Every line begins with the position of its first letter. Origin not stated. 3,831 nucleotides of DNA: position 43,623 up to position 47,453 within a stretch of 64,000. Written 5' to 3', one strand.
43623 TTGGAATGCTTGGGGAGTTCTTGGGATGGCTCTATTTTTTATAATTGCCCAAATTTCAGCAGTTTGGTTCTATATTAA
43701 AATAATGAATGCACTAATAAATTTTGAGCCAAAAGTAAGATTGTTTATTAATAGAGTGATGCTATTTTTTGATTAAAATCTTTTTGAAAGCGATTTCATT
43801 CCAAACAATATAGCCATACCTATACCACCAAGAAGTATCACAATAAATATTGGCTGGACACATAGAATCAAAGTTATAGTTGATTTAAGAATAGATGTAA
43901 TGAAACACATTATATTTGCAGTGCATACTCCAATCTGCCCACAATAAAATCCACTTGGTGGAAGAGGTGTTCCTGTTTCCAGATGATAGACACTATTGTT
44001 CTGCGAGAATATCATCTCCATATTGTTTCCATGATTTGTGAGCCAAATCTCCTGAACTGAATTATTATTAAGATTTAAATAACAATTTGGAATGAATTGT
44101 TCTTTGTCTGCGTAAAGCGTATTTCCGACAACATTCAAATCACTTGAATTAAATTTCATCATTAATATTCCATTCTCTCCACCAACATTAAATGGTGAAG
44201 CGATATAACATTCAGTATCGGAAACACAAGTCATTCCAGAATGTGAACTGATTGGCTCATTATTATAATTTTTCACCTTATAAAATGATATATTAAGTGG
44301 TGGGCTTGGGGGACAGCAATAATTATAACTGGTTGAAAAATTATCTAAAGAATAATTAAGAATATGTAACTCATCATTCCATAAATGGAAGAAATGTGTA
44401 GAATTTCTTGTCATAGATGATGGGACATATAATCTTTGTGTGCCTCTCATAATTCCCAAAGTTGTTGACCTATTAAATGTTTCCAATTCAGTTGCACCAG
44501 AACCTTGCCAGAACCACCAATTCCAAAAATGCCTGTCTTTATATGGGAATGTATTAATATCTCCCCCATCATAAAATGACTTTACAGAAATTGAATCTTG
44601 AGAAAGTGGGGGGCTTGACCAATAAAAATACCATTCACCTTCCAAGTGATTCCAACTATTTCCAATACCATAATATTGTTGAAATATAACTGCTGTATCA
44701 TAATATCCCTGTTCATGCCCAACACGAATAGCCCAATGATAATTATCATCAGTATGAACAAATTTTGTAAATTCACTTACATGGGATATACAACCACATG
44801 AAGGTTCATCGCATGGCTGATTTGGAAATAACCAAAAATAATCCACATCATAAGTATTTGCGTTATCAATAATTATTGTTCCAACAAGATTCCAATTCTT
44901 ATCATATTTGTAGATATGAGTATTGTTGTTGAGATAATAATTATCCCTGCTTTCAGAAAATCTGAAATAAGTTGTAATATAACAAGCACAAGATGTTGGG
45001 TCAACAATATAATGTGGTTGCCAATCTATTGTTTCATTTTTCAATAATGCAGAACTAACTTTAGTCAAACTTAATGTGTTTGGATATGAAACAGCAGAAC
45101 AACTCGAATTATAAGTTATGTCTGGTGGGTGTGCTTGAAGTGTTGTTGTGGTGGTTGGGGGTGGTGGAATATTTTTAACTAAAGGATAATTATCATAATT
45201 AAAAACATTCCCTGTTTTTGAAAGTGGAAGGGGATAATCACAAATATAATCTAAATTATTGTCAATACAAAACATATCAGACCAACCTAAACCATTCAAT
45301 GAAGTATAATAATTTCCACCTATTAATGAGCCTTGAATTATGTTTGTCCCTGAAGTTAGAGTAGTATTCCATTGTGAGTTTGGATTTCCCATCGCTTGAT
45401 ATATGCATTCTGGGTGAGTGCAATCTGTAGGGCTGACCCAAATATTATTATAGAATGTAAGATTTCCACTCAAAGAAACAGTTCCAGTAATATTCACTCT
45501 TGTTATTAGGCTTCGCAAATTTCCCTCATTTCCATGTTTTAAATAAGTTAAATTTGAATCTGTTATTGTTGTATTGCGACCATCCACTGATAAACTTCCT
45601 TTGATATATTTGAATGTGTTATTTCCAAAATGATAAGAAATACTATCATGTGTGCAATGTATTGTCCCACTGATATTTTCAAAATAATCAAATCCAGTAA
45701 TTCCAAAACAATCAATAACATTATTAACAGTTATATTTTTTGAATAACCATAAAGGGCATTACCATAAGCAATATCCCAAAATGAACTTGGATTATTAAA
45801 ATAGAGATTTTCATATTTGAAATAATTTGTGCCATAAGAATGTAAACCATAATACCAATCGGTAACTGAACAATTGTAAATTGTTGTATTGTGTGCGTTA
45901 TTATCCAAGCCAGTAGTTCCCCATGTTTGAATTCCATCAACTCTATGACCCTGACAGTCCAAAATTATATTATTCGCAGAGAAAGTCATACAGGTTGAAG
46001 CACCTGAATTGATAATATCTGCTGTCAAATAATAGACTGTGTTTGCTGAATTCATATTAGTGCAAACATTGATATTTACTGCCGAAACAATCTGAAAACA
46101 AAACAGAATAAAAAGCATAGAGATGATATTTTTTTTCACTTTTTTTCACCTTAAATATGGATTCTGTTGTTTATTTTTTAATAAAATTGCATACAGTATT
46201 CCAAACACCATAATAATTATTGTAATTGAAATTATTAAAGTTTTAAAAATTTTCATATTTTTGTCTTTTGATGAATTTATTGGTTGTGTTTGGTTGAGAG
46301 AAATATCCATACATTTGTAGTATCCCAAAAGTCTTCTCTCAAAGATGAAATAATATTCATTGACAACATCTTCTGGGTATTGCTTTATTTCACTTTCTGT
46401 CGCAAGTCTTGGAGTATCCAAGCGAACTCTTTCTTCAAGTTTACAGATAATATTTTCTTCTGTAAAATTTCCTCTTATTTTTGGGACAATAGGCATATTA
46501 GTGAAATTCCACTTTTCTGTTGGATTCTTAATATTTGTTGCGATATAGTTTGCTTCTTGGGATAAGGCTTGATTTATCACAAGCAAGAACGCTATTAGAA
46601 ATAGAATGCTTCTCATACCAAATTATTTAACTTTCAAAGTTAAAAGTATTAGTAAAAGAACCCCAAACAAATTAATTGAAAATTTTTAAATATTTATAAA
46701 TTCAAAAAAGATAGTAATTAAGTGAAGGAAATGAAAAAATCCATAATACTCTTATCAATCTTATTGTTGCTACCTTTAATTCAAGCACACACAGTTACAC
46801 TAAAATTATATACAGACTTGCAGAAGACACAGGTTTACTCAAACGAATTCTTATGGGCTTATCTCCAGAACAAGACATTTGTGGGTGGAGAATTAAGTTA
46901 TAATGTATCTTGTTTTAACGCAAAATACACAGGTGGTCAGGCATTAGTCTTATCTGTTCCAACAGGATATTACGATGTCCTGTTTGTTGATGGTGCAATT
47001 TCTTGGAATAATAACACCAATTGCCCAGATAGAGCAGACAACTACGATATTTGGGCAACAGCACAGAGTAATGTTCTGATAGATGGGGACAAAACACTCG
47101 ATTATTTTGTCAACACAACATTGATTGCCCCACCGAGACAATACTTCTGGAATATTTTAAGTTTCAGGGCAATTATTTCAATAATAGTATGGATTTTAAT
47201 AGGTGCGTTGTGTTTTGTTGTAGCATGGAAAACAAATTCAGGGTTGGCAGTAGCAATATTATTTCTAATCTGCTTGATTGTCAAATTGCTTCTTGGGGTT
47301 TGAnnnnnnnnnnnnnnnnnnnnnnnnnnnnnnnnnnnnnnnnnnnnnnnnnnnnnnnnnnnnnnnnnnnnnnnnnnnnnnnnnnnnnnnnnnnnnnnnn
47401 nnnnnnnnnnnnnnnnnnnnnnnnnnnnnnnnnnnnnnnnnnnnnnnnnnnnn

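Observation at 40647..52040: An approximately 11-kb block of paralogous secreted, Cys- and sequon-rich, C-terminally anchored proteins with domain duplication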

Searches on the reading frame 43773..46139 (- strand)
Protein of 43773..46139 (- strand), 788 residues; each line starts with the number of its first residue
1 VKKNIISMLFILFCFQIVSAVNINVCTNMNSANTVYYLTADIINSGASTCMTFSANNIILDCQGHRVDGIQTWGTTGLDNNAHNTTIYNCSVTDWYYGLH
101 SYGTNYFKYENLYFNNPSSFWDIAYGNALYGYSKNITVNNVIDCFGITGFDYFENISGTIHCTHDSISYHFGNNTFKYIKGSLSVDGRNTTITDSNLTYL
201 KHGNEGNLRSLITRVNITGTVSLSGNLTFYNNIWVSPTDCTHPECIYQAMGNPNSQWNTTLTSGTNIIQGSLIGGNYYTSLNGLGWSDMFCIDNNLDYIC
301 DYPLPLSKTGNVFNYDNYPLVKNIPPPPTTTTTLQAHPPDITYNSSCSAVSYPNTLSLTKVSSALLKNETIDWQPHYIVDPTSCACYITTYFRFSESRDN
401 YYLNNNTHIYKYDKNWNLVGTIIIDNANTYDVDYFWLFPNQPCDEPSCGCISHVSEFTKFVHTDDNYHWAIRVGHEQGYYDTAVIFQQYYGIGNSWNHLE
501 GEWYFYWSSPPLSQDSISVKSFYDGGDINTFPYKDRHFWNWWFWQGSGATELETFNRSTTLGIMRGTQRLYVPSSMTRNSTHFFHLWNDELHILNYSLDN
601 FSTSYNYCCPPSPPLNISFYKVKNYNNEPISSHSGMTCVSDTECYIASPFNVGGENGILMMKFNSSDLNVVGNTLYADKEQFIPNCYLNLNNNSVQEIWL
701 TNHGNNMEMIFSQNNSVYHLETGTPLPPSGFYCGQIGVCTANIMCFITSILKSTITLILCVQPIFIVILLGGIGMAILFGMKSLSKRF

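Call 5: search_protein_families(library=pfam, proteins=[window:43773-46139:-], max_evalue=1)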
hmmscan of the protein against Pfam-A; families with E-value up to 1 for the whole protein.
window:43773-46139:- (788 aa): 0 families

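Call 6: search_protein_families(library=phrogs, proteins=[window:43773-46139:-], max_evalue=1)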
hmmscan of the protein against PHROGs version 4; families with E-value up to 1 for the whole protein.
window:43773-46139:- (788 aa): 0 families

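Call 11: find_encoding_contigs(protein=window:43773-46139:-, flank=10000, max_places=6)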
Protein window:43773-46139:- (788 aa): 1 contig read that carries it; 1 place shown.
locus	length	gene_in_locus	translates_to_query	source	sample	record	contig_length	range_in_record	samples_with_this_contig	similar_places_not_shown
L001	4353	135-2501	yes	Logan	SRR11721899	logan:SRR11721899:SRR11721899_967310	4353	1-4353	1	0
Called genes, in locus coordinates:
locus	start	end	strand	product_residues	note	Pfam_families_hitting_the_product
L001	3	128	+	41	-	?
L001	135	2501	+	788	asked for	-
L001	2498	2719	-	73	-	-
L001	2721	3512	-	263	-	-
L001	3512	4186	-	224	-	-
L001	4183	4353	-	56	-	?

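Call 13: find_related_loci(query=window:43773-46139:-, collection=viral_contigs, flank=10000)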
Query window:43773-46139:- (788 aa) in viral_contigs; peptide patterns used: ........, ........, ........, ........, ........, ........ (x = any residue, [..] = any of these).
15 stretches matched a pattern, but none encodes a relative of the query by tblastn (E <= 1e-3).

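Call 44: search_solved_structures(query=window:43773-46139:-, max_evalue=1)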
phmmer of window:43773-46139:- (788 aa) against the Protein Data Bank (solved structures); distinct sequences matched with E-value up to 1: 0.

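Call 50: find_homologous_proteins(query=window:43773-46139:-, max_evalue=0.001)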
Query window:43773-46139:- (788 aa): 15 proteins with E <= 0.001 among 8000 candidates.
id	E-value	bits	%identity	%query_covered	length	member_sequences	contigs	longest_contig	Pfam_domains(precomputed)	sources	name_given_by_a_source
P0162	0.0e+0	1807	100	96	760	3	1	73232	-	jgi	jgi:hypothetical protein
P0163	0.0e+0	1146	64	98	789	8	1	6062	-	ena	-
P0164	8.2e-23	99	33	39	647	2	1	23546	PF13229.13,PF05048.20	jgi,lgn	-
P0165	1.9e-19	88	47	11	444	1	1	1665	PF13229.13,PF05048.20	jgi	jgi:parallel beta-helix repeat protein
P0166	4.1e-19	87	48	11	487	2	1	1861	PF13229.13,PF05048.20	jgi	jgi:parallel beta-helix repeat protein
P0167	2.3e-18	84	46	13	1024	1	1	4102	PF13229.13,PF07494.18,PF24684.2,PF01436.28,PF06739.18,PF08450.19,PF19077.7,PF05048.20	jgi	-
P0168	1.2e-15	75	44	12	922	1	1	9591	PF13229.13,PF05048.20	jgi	-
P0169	2.7e-15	74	43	10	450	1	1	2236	PF13229.13,PF05048.20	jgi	jgi:parallel beta-helix repeat protein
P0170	1.4e-14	72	39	18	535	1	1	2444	PF13229.13,PF05048.20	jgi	jgi:parallel beta-helix repeat protein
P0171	5.4e-12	63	38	17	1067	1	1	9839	PF13229.13,PF05048.20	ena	-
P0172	3.0e-9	54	30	37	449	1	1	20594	PF05048.20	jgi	-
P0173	9.0e-9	52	49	9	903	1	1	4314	PF13229.13,PF07953.21,PF13385.14,PF05048.20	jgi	jgi:parallel beta-helix repeat protein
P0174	2.5e-7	48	59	9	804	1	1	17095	-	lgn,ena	-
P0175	6.8e-6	43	35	14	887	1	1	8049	PF13229.13,PF05048.20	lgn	-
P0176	1.4e-5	42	33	19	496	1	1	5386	PF13229.13,PF05048.20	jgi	jgi:parallel beta-helix repeat protein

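Call 53: find_encoding_contigs(protein=P0162, flank=10000, max_places=2)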
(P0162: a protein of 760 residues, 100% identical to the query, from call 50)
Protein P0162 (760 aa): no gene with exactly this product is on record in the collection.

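Call 57: find_encoding_contigs(protein=P0164, flank=10000, max_places=2)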
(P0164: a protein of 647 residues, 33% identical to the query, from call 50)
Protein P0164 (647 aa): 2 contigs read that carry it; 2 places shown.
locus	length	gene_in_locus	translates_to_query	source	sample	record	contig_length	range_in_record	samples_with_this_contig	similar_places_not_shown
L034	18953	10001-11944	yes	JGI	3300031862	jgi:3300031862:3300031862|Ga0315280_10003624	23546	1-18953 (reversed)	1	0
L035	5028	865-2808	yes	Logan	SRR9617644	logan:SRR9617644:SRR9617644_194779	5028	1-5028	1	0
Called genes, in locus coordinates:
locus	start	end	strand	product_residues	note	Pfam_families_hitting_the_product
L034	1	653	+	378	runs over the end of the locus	PF01385:OrfB_IS605, PF07282:Cas12f1-like_TNB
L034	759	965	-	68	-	-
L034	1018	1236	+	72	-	-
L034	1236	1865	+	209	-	-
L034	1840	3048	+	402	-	PF07282:Cas12f1-like_TNB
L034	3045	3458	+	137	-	-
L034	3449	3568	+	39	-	-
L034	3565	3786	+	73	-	-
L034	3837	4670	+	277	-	-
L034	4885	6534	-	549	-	PF14890:Intein_splicing, PF14528:LAGLIDADG_3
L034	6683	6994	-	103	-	-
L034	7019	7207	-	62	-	-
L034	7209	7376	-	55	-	-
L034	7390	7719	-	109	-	-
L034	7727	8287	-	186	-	-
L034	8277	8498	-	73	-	-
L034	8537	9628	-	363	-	PF01385:OrfB_IS605, PF07282:Cas12f1-like_TNB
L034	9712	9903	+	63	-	-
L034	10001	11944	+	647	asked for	PF05048:NosD, PF13229:Beta_helix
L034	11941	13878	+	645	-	PF05048:NosD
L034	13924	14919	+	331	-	-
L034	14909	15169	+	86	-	-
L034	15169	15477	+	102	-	-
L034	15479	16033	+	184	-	-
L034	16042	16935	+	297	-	-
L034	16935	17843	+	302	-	-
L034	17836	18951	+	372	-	?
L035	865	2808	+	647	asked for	PF05048:NosD, PF13229:Beta_helix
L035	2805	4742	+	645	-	PF05048:NosD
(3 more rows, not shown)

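Call 58: find_encoding_contigs(protein=P0174, flank=10000, max_places=2)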
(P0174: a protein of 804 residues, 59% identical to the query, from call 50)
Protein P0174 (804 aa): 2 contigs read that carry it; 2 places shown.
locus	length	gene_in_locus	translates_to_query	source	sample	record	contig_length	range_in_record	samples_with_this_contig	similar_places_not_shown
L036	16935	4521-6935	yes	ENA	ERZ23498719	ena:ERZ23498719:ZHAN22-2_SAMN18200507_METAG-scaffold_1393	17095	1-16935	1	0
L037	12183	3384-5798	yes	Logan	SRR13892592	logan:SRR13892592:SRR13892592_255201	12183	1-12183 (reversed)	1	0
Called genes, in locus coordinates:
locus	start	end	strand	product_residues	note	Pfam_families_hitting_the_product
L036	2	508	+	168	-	?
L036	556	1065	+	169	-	-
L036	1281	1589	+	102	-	-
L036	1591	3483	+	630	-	-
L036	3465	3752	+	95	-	-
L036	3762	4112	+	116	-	-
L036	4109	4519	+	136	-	-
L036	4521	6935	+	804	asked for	-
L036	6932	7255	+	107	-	-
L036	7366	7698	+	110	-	-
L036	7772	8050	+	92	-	-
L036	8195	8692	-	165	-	PF00929:RNase_T, PF21762:DEDDh_C (weak)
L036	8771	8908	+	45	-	PF01402:RHH_1 (weak)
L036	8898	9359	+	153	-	-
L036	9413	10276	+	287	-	-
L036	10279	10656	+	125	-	-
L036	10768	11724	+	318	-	-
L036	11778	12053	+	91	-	-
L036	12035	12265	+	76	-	-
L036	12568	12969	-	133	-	-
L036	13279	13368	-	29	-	-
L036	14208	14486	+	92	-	-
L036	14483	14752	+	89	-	-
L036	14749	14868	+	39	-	-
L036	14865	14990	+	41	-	PF07558:Shugoshin_N (weak)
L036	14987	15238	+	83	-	-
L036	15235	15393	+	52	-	-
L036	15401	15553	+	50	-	-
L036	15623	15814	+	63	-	-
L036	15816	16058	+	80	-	-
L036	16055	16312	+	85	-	-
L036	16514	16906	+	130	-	-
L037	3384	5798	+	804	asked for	-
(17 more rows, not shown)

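Call 93: search_protein_families(library=ncbifam, proteins=[window:43773-46139:-], max_evalue=0.01)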
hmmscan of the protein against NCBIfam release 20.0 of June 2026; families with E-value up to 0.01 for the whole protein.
window:43773-46139:- (788 aa): 0 families

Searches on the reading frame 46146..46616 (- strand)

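Call 5: search_protein_families(library=pfam, proteins=[window:46146-46616:-], max_evalue=1)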
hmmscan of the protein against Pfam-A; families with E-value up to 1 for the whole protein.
window:46146-46616:- (156 aa): 4 families
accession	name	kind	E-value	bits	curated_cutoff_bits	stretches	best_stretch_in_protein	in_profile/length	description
PF15106.11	TMEM156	-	8.9e-05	22.4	27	1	25-151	92-204/226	TMEM156 protein family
PF13273.12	DUF4064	-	0.0099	16.5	32.1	1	125-150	60-85/102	Protein of unknown function (DUF4064)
PF06024.17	Orf78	-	0.03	15.1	29.4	1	110-152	53-93/101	Orf78 (ac78)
PF13800.11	Sigma_reg_N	-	0.17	12.6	26.3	1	117-146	6-36/91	Sigma factor regulator N-terminal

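Call 6: search_protein_families(library=phrogs, proteins=[window:46146-46616:-], max_evalue=1)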
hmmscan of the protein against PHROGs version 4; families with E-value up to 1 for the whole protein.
window:46146-46616:- (156 aa): 2 families
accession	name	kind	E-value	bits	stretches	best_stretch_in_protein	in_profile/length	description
phrog_16537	-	moron, auxiliary metabolic gene and host takeover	0.048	14.9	1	84-144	11-62/70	membrane protein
phrog_38491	-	unknown function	0.81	10.4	0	128-144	11-27/44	-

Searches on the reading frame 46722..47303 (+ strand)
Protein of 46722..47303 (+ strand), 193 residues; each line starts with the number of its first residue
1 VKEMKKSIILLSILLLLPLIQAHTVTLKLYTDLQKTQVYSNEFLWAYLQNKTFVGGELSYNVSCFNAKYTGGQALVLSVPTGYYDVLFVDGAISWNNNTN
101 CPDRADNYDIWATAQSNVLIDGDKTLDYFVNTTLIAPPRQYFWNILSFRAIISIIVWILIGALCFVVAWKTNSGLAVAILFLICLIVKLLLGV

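Call 5: search_protein_families(library=pfam, proteins=[window:46722-47303:+], max_evalue=1)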
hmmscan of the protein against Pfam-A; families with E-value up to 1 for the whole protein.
window:46722-47303:+ (193 aa): 0 families

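Call 6: search_protein_families(library=phrogs, proteins=[window:46722-47303:+], max_evalue=1)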
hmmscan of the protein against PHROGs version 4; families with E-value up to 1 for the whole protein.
window:46722-47303:+ (193 aa): 0 families

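Call 67: find_related_loci(query=A5, collection=metagenome_contigs, flank=10000)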
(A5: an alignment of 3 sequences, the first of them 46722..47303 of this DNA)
Query A5 (193 aa) in metagenome_contigs; peptide patterns used: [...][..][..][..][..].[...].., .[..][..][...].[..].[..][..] (x = any residue, [..] = any of these).
259 stretches matched a pattern; 10 encode a relative of the query (tblastn E <= 1e-3); 10 distinct loci.
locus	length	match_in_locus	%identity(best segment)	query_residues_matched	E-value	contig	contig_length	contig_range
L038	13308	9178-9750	87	2-193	2e-113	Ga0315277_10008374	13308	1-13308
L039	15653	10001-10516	92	21-193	7e-95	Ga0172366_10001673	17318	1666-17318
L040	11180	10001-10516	92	21-193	7e-95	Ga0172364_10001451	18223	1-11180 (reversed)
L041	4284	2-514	92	22-193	4e-94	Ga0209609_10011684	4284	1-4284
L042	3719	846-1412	28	3-191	2e-18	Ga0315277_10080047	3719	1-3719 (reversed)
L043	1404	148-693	29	10-191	2e-18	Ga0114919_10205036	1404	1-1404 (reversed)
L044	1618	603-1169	28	4-191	5e-18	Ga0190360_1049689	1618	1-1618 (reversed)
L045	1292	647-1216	27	4-191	1e-17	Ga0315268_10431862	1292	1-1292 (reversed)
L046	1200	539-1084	28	10-191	2e-16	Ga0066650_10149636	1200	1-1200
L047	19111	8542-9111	26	4-191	4e-15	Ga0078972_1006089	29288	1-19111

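Call 93: search_protein_families(library=ncbifam, proteins=[window:46722-47303:+], max_evalue=0.01)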
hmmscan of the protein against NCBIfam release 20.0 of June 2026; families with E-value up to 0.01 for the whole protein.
window:46722-47303:+ (193 aa): 0 families
